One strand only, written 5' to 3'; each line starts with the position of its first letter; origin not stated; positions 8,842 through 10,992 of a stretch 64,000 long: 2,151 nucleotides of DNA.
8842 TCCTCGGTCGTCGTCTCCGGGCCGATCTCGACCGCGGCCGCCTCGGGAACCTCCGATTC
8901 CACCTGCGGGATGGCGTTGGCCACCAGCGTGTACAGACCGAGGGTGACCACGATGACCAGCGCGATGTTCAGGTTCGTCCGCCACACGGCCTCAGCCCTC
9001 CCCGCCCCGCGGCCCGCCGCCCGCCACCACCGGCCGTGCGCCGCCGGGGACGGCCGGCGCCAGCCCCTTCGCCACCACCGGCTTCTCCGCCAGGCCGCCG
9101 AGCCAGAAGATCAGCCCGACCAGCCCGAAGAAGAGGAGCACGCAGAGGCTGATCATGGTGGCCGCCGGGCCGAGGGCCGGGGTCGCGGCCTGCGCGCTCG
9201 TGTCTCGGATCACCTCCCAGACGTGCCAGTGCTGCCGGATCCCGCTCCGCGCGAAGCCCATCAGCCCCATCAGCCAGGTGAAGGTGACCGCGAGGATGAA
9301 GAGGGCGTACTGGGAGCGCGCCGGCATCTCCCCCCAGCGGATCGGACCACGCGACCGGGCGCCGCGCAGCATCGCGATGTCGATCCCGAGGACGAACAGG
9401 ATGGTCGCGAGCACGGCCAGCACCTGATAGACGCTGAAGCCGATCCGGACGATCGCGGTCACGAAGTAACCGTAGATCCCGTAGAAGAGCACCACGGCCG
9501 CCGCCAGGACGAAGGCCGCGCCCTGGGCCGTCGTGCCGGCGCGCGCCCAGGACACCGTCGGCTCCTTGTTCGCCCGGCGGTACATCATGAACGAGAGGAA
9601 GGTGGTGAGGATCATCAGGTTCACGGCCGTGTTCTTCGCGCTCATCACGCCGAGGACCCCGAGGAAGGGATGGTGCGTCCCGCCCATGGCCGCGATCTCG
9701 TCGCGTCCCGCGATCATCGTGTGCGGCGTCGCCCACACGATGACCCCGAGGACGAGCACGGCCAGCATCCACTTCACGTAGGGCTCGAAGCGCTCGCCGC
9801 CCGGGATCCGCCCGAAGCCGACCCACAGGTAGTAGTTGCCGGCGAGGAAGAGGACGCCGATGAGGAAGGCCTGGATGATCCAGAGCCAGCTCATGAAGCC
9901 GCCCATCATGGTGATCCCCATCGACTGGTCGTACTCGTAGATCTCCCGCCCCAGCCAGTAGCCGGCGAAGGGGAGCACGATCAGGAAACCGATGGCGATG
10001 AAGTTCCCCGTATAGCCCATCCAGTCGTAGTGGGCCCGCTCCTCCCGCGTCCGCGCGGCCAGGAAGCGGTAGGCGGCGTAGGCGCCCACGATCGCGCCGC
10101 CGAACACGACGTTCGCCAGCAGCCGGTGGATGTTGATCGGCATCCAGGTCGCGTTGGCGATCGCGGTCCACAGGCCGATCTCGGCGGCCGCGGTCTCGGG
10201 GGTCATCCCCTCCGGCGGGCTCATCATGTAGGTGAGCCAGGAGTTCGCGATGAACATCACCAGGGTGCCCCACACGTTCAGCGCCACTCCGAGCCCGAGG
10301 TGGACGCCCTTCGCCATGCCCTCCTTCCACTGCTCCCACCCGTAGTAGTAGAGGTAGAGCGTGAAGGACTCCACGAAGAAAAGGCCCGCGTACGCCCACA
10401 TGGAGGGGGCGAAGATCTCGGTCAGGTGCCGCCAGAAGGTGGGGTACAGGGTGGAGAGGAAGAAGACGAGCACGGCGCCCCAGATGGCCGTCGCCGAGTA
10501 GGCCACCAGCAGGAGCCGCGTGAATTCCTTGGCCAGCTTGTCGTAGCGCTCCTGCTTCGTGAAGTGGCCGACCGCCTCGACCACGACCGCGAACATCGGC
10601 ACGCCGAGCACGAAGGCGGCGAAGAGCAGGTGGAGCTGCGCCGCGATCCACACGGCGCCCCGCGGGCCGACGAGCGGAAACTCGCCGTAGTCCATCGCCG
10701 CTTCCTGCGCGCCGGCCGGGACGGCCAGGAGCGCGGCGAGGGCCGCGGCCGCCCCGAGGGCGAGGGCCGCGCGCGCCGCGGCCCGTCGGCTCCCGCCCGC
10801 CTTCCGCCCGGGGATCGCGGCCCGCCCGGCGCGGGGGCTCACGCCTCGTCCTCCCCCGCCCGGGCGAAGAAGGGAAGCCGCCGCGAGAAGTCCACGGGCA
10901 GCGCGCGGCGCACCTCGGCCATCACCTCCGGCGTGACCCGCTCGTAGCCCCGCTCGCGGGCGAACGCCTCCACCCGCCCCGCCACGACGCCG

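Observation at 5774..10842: Cytochrome bd-family subunit without CydB, followed by three membrane-anchored c-type cytochromes carrying five heme c sites and an EB_dh-type heme domain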

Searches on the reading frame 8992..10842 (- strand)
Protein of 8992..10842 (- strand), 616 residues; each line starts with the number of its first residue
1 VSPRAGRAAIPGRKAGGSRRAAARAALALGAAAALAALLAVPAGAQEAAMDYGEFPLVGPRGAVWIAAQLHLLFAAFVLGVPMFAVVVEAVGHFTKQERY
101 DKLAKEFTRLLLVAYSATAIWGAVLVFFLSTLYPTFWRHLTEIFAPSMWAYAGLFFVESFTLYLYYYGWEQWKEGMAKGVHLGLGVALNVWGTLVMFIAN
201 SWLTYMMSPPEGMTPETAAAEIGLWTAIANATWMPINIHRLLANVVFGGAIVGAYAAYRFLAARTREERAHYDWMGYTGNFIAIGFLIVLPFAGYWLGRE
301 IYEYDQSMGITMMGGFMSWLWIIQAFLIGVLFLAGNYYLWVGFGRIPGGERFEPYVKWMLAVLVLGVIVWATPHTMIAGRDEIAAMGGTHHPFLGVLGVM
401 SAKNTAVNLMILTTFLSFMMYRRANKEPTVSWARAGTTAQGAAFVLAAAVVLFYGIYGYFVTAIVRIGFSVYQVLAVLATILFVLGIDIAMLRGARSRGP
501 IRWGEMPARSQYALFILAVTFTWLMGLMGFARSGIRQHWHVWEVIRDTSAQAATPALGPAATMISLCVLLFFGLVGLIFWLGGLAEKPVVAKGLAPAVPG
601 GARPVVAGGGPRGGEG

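Call 9: search_protein_families(library=pfam, proteins=[window:8992-10842:-], max_evalue=0.01)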
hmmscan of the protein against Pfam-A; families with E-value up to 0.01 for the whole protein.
window:8992-10842:- (616 aa): 1 family
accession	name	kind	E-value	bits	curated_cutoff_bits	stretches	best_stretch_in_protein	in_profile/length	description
PF01654.22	Cyt_bd_oxida_I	-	3.8e-22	78.9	26.2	1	66-306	8-242/418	Cytochrome bd terminal oxidase subunit I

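Call 11: find_homologous_proteins(query=window:8992-10710:-)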
Query window:8992-10710:- (572 aa): 7864 proteins with E <= 0.001 among 8000 candidates; the best 120 are listed.
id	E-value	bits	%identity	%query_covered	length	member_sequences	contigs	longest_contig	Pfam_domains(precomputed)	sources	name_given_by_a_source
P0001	0.0e+0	1173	92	100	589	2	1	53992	PF01654.23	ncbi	-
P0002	0.0e+0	1046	83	99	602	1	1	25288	PF01654.23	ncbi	-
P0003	0.0e+0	1044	82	99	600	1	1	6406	PF01654.23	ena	-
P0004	0.0e+0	1038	82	97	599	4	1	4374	PF01654.23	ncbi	-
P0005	0.0e+0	1036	83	95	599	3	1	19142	PF01654.23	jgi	-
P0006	0.0e+0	1033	84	95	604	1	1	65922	PF01654.23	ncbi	-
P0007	0.0e+0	1032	81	99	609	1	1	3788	PF01654.23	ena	-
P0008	0.0e+0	1030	84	94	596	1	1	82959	PF01654.23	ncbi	-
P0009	0.0e+0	1024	81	98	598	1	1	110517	PF01654.23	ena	-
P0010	0.0e+0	1023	81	98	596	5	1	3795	PF01654.23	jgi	jgi:cytochrome d ubiquinol oxidase subunit I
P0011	0.0e+0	1022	83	95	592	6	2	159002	PF01654.23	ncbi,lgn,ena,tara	tara:strand:- start:513 stop:2291 length:1779 start_codon:yes stop_codon:yes gene_type:complete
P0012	0.0e+0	1022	80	98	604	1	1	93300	PF01654.23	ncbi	ncbi:MAG: cytochrome ubiquinol oxidase subunit I [Gemmatimonadota bacterium]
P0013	0.0e+0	1022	82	95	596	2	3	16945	PF01654.23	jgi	jgi:cytochrome d ubiquinol oxidase subunit I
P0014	0.0e+0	1022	82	95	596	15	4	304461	PF01654.23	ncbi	ncbi:MAG: cytochrome ubiquinol oxidase subunit I [Gemmatimonadales bacterium]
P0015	0.0e+0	1021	81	99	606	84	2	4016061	PF01654.23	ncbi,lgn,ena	-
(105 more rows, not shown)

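Call 28: search_solved_structures(query=window:8992-10842:-, max_evalue=1, show_alignments=3)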
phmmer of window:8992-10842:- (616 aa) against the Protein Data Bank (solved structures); distinct sequences matched with E-value up to 1: 2.
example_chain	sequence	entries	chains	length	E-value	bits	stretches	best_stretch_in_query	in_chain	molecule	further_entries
5doq_A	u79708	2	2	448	2.8e-08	36.2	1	64-259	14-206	Bd-type quinol oxidase subunit I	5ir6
9r2g_A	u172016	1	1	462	3.6e-07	32.5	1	61-304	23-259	Cytochrome bd menaquinol oxidase subunit I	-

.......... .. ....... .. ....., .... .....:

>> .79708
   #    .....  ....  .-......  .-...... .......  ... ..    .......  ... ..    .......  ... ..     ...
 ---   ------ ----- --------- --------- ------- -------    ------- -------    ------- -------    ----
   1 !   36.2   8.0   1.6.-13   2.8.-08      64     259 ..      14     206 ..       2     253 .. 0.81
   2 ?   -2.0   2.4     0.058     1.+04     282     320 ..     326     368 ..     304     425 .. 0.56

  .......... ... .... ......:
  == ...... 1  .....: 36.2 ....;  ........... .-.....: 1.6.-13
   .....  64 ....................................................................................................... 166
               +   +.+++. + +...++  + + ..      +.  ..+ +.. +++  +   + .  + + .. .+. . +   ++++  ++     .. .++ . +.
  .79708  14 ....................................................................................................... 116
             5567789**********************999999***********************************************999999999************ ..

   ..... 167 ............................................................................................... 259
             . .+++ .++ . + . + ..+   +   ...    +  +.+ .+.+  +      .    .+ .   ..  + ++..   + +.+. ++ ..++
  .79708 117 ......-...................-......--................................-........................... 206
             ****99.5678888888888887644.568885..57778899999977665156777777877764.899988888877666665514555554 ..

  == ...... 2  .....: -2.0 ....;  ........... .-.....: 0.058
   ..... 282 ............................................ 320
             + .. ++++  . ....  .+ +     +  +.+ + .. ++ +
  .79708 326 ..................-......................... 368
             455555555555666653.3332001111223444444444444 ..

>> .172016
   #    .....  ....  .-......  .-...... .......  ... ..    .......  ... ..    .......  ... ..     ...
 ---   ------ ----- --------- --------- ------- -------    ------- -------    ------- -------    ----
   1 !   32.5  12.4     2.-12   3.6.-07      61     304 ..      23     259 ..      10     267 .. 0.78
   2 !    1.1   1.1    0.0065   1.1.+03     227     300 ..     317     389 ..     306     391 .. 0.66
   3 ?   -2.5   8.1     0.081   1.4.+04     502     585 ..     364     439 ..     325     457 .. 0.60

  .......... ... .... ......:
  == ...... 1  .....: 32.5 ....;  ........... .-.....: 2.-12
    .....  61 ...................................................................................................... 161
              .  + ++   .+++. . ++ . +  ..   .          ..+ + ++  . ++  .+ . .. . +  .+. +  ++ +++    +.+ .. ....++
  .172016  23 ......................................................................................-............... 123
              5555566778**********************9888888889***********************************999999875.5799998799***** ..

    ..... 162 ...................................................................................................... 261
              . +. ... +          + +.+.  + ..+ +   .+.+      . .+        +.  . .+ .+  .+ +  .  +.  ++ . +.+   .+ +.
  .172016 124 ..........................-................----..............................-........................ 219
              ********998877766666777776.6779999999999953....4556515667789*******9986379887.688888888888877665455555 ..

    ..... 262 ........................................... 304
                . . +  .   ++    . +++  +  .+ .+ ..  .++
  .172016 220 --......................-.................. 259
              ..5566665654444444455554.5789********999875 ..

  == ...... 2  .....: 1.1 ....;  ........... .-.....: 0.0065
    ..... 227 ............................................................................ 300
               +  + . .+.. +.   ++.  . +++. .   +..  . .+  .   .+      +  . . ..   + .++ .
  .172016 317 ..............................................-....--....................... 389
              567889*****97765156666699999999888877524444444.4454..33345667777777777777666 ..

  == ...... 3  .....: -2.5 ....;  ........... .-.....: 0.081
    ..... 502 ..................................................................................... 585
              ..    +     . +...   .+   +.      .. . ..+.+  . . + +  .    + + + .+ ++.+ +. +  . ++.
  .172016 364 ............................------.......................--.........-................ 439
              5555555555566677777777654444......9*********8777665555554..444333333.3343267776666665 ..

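Call 29: search_protein_representatives(protein=window:8992-10842:-)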
Query: 616 residues. Proteins with E-value up to 0.001 (for the whole library): 1149; up to 1e-10: 700; up to 1e-30: 224. The best 150 are listed.
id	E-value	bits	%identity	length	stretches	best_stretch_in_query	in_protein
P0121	7.8e-204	695.5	76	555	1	11-431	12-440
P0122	1.8e-198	677.7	56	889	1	46-588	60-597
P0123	1.3e-195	668.3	55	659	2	20-467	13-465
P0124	3.3e-183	627.3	52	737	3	163-474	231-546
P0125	3.7e-177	607.3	55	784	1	58-590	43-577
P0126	8.8e-168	576.4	50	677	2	157-600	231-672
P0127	3.0e-166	571.3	49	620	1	12-609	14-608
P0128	7.7e-166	569.9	49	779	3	178-456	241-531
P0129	9.5e-162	556.4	50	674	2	28-463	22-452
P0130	4.6e-159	547.5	52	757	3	232-455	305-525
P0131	8.0e-159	546.8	50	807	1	22-582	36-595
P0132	7.8e-155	533.6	50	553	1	50-582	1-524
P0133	1.8e-153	529.1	50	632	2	168-585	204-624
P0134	1.0e-148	513.4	49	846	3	171-472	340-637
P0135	6.1e-148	510.8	53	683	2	36-457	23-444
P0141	1.7e-121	423.4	40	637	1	47-583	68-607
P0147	6.4e-107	375.3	44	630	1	58-589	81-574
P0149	2.7e-102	360.0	39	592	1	34-585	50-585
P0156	5.1e-89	316.2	37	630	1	46-589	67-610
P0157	5.6e-89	316.0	41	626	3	35-364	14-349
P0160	2.4e-86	307.3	34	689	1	49-587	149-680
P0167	1.3e-80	288.4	38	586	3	31-369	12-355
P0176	1.7e-76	274.8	35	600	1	51-516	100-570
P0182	4.0e-74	267.0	36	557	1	57-497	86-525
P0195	2.1e-62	228.3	30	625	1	57-582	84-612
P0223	2.3e-50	188.5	33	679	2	57-463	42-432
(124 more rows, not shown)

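Call 35: find_related_loci(query=A2, collection=genome_contigs, flank=10000)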
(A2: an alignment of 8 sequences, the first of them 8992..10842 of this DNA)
Query A2 (616 aa) in genome_contigs; peptide patterns used: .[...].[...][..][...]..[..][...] (x = any residue, [..] = any of these).
600 stretches matched a pattern (row limit reached: there are more); 598 encode a relative of the query (tblastn E <= 1e-3); the best 80 are kept; 80 distinct loci.
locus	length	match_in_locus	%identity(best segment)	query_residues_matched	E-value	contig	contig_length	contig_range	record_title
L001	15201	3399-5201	80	9-609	0e+0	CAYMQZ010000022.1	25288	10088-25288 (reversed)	MAG TPA_asm: uncultured Gemmatimonadota bacterium isolate SRP284430_co1_87 genome assembly, contig: NODE_1029_length_252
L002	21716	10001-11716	80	45-613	0e+0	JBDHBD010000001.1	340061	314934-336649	MAG: Gemmatimonadota bacterium isolate M3-44_Bin_431 M3-44_Bin_431_scaffold_46, whole genome shotgun sequence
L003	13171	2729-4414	80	42-599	0e+0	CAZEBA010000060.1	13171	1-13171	MAG TPA_asm: uncultured Gemmatimonadota bacterium isolate SRP321284_co1_122 genome assembly, contig: NODE_5925_length_13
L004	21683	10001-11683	79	51-609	0e+0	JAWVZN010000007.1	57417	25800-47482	MAG: Gemmatimonadota bacterium isolate HN14.bin.30 k141_91527_length_57417_cov_12.0442, whole genome shotgun sequence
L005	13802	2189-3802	83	51-588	0e+0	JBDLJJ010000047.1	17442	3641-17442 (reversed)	MAG: Gemmatimonadota bacterium isolate MAG089 MAG089_47, whole genome shotgun sequence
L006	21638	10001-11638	82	46-589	0e+0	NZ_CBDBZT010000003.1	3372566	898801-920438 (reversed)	MAG: Candidatus Palauibacter sp. isolate d913a111-4b0a-4343-aa09-6fb2a46b27a4 contig_3, whole genome shotgun sequence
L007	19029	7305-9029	80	13-589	0e+0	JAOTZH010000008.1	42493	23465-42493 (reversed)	MAG: Gemmatimonadota bacterium isolate 21_Jan_SF_Bin74 21_Jan_SF_Bin74_scaffold_410_c1, whole genome shotgun sequence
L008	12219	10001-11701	78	24-588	0e+0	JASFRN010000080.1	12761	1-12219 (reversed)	MAG: Gemmatimonadales bacterium isolate D1103M02metaG_Bin_333 D1103M02metaG_FD_scaffold_1477_c1, whole genome shotgun se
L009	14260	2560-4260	79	40-605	0e+0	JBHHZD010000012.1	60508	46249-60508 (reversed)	MAG: Gemmatimonadota bacterium isolate Maj_1_bin.60 NODE_111_length_60508_cov_9.331778, whole genome shotgun sequence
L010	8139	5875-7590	76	42-612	0e+0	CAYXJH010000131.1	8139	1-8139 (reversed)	MAG TPA_asm: uncultured Gemmatimonadaceae bacterium isolate SRP217488_co1_29 genome assembly, contig: NODE_8076_length_8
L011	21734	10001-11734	79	42-616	0e+0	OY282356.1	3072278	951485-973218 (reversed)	MAG: Gemmatimonadota bacterium genome assembly, chromosome: 1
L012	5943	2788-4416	80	46-588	0e+0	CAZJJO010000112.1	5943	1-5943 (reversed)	MAG TPA_asm: uncultured Gemmatimonadota bacterium isolate binchicken_co207_203 genome assembly, contig: NODE_18855_lengt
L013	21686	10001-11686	81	51-611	0e+0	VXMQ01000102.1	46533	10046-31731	MAG: Candidatus Palauibacter denitrificans isolate SB0661_bin_40 NODE_836_length_46533_cov_49.948406, whole genome shotg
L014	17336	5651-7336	77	42-599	0e+0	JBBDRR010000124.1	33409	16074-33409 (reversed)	MAG: Gemmatimonadota bacterium isolate LejiaC_67_13 Lejia_C_3022_length_33409_cov_8, whole genome shotgun sequence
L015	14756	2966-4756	74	2-596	0e+0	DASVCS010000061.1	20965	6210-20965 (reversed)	MAG TPA_asm: Longimicrobiales bacterium isolate SMAG_U2013 k141_1014156, whole genome shotgun sequence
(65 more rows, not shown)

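Call 39: find_homologous_proteins(query=A3)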
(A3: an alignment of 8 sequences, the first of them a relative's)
Query A3 (8 sequences) (630 aa, profile of the alignment): 319 proteins with E <= 0.001 among 8000 candidates; the best 120 are listed.
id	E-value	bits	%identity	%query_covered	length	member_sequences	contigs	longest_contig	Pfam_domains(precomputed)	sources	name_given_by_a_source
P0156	3.1e-251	853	100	100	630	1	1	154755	-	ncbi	-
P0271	7.6e-232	789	42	93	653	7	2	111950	PF01654.23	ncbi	ncbi:MAG: cytochrome ubiquinol oxidase subunit I [Nitrospirales bacterium]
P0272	5.0e-231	786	44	92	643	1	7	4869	PF01654.23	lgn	-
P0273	5.2e-231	786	43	94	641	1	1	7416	PF01654.23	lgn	-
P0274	5.6e-231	786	44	88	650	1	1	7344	PF01654.23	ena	-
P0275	5.8e-231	786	43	92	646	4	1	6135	PF01654.23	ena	-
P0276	2.5e-230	784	41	92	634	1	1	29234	PF01654.23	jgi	jgi:hypothetical protein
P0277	3.7e-230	784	44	89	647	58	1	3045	PF01654.23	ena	-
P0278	8.4e-230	782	43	93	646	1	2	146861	PF01654.23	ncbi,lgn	-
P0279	1.1e-229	782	43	90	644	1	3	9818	PF01654.23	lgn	-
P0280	1.5e-229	782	43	88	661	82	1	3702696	PF01654.23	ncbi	-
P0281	1.5e-229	781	42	92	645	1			PF01654.23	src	-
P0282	1.7e-229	781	43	90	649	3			PF01654.23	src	-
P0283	2.1e-229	781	46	90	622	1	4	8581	PF01654.23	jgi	jgi:hypothetical protein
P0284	3.3e-229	780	42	93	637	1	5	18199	PF01654.23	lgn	-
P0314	2.3e-227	774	43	92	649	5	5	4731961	PF01654.23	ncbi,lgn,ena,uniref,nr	ncbi:hypothetical protein DNFV4_00092 [Nitrospira tepida]|uniref:Cytochrome ubiquinol oxidase subuni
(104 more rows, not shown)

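Call 40: find_encoding_contigs(protein=P0314, flank=10000, max_places=1)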
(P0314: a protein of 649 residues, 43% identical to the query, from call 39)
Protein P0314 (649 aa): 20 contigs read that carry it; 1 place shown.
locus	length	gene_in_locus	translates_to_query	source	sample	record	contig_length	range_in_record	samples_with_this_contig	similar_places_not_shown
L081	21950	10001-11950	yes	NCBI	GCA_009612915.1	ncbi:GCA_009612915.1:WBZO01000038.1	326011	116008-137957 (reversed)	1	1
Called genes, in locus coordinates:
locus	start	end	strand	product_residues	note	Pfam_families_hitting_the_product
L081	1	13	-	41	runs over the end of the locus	-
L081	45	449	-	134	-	PF01042:Ribonuc_L-PSP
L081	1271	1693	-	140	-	PF00903:Glyoxalase, PF12681:Glyoxalase_2 (weak)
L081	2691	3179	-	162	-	PF06983:3-dmu-9_3-mt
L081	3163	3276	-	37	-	-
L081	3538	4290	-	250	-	PF19583:ODP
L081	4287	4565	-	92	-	-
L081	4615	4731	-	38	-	PF13561:adh_short_C2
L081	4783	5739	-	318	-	PF09335:VTT_dom, PF00581:Rhodanese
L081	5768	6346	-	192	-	-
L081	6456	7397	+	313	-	PF00483:NTP_transferase, PF12804:NTP_transf_3 (weak)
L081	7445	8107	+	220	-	PF02777:Sod_Fe_C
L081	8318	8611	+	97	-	-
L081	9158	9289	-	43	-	-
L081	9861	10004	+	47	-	-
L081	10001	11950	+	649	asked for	PF01654:Cyt_bd_oxida_I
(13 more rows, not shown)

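Call 42: find_encoding_contigs(protein=P0156, flank=10000, max_places=1)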
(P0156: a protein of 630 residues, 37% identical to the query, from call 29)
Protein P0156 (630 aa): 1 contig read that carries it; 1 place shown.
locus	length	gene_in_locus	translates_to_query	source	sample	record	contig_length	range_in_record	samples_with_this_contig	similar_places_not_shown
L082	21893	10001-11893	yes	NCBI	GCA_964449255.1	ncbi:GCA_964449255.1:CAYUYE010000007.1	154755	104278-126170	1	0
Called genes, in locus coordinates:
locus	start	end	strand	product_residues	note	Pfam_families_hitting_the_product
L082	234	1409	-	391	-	PF07143:AttH, PF17186:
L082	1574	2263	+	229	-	PF02190:LON_substr_bdg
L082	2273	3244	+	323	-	PF00005:ABC_tran, PF13304:AAA_21 (weak), PF13732:DrrA1-3_C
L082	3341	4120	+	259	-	PF01061:ABC2_membrane, PF12698:ABC2_membrane_3, PF13346:ABC2_membrane_5 (weak)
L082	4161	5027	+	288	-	PF13369:Transglut_core2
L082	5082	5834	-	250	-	PF23023:Anti-Pycsar_Apyc1, PF12706:Lactamase_B_2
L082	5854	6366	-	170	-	PF13463:HTH_27 (weak), PF01047:MarR, PF12802:MarR_2, PF13601:HTH_34 (weak)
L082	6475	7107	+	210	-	PF13646:HEAT_2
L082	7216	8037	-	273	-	PF00149:Metallophos, PF12850:Metallophos_2 (weak)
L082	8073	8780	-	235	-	-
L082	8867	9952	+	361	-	PF01142:TruD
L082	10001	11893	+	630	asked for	-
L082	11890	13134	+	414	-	PF04455:Saccharop_dh_N, PF21571:ArgZ-like_C_1st, PF21570:ArgZ-like_C_2nd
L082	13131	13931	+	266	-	-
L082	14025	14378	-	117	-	PF12773:DZR (weak)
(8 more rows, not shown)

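Call 43: find_encoding_contigs(protein=P0280, flank=10000, max_places=1)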
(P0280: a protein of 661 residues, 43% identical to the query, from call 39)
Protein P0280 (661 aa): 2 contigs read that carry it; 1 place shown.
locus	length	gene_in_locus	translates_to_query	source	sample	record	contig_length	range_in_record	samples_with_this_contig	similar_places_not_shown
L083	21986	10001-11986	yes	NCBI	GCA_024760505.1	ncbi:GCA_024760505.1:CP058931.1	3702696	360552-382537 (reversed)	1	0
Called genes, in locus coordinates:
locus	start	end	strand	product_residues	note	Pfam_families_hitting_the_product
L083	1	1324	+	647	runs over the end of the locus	PF00004:AAA (faint), PF00158:Sigma54_activat, PF14532:Sigma54_activ_2, PF07724:AAA_2 (weak), PF07728:AAA_5 (weak), PF25601:AAA_lid_14, PF02954:HTH_8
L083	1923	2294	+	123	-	-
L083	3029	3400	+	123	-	-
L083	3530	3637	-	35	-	-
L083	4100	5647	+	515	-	PF01590:GAF (weak), PF13185:GAF_2, PF13492:GAF_3 (weak), PF00158:Sigma54_activat, PF14532:Sigma54_activ_2, PF07724:AAA_2 (weak), PF25601:AAA_lid_14, PF02954:HTH_8, +2 more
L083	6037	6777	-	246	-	PF00970:FAD_binding_6 (weak), PF00175:NAD_binding_1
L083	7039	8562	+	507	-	PF01590:GAF, PF13185:GAF_2, PF13492:GAF_3 (weak), PF00158:Sigma54_activat, PF14532:Sigma54_activ_2, PF07728:AAA_5 (weak), PF25601:AAA_lid_14, PF02954:HTH_8 (weak), +1 more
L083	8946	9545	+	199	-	PF00923:TAL_FSA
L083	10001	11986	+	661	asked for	PF01654:Cyt_bd_oxida_I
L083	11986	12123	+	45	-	-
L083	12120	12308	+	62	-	-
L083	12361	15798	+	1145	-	PF00384:Molybdopterin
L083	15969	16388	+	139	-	PF00072:Response_reg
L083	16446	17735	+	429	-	PF12838:Fer4_7 (weak), PF13237:Fer4_10 (weak), PF13247:Fer4_11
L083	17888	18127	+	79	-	-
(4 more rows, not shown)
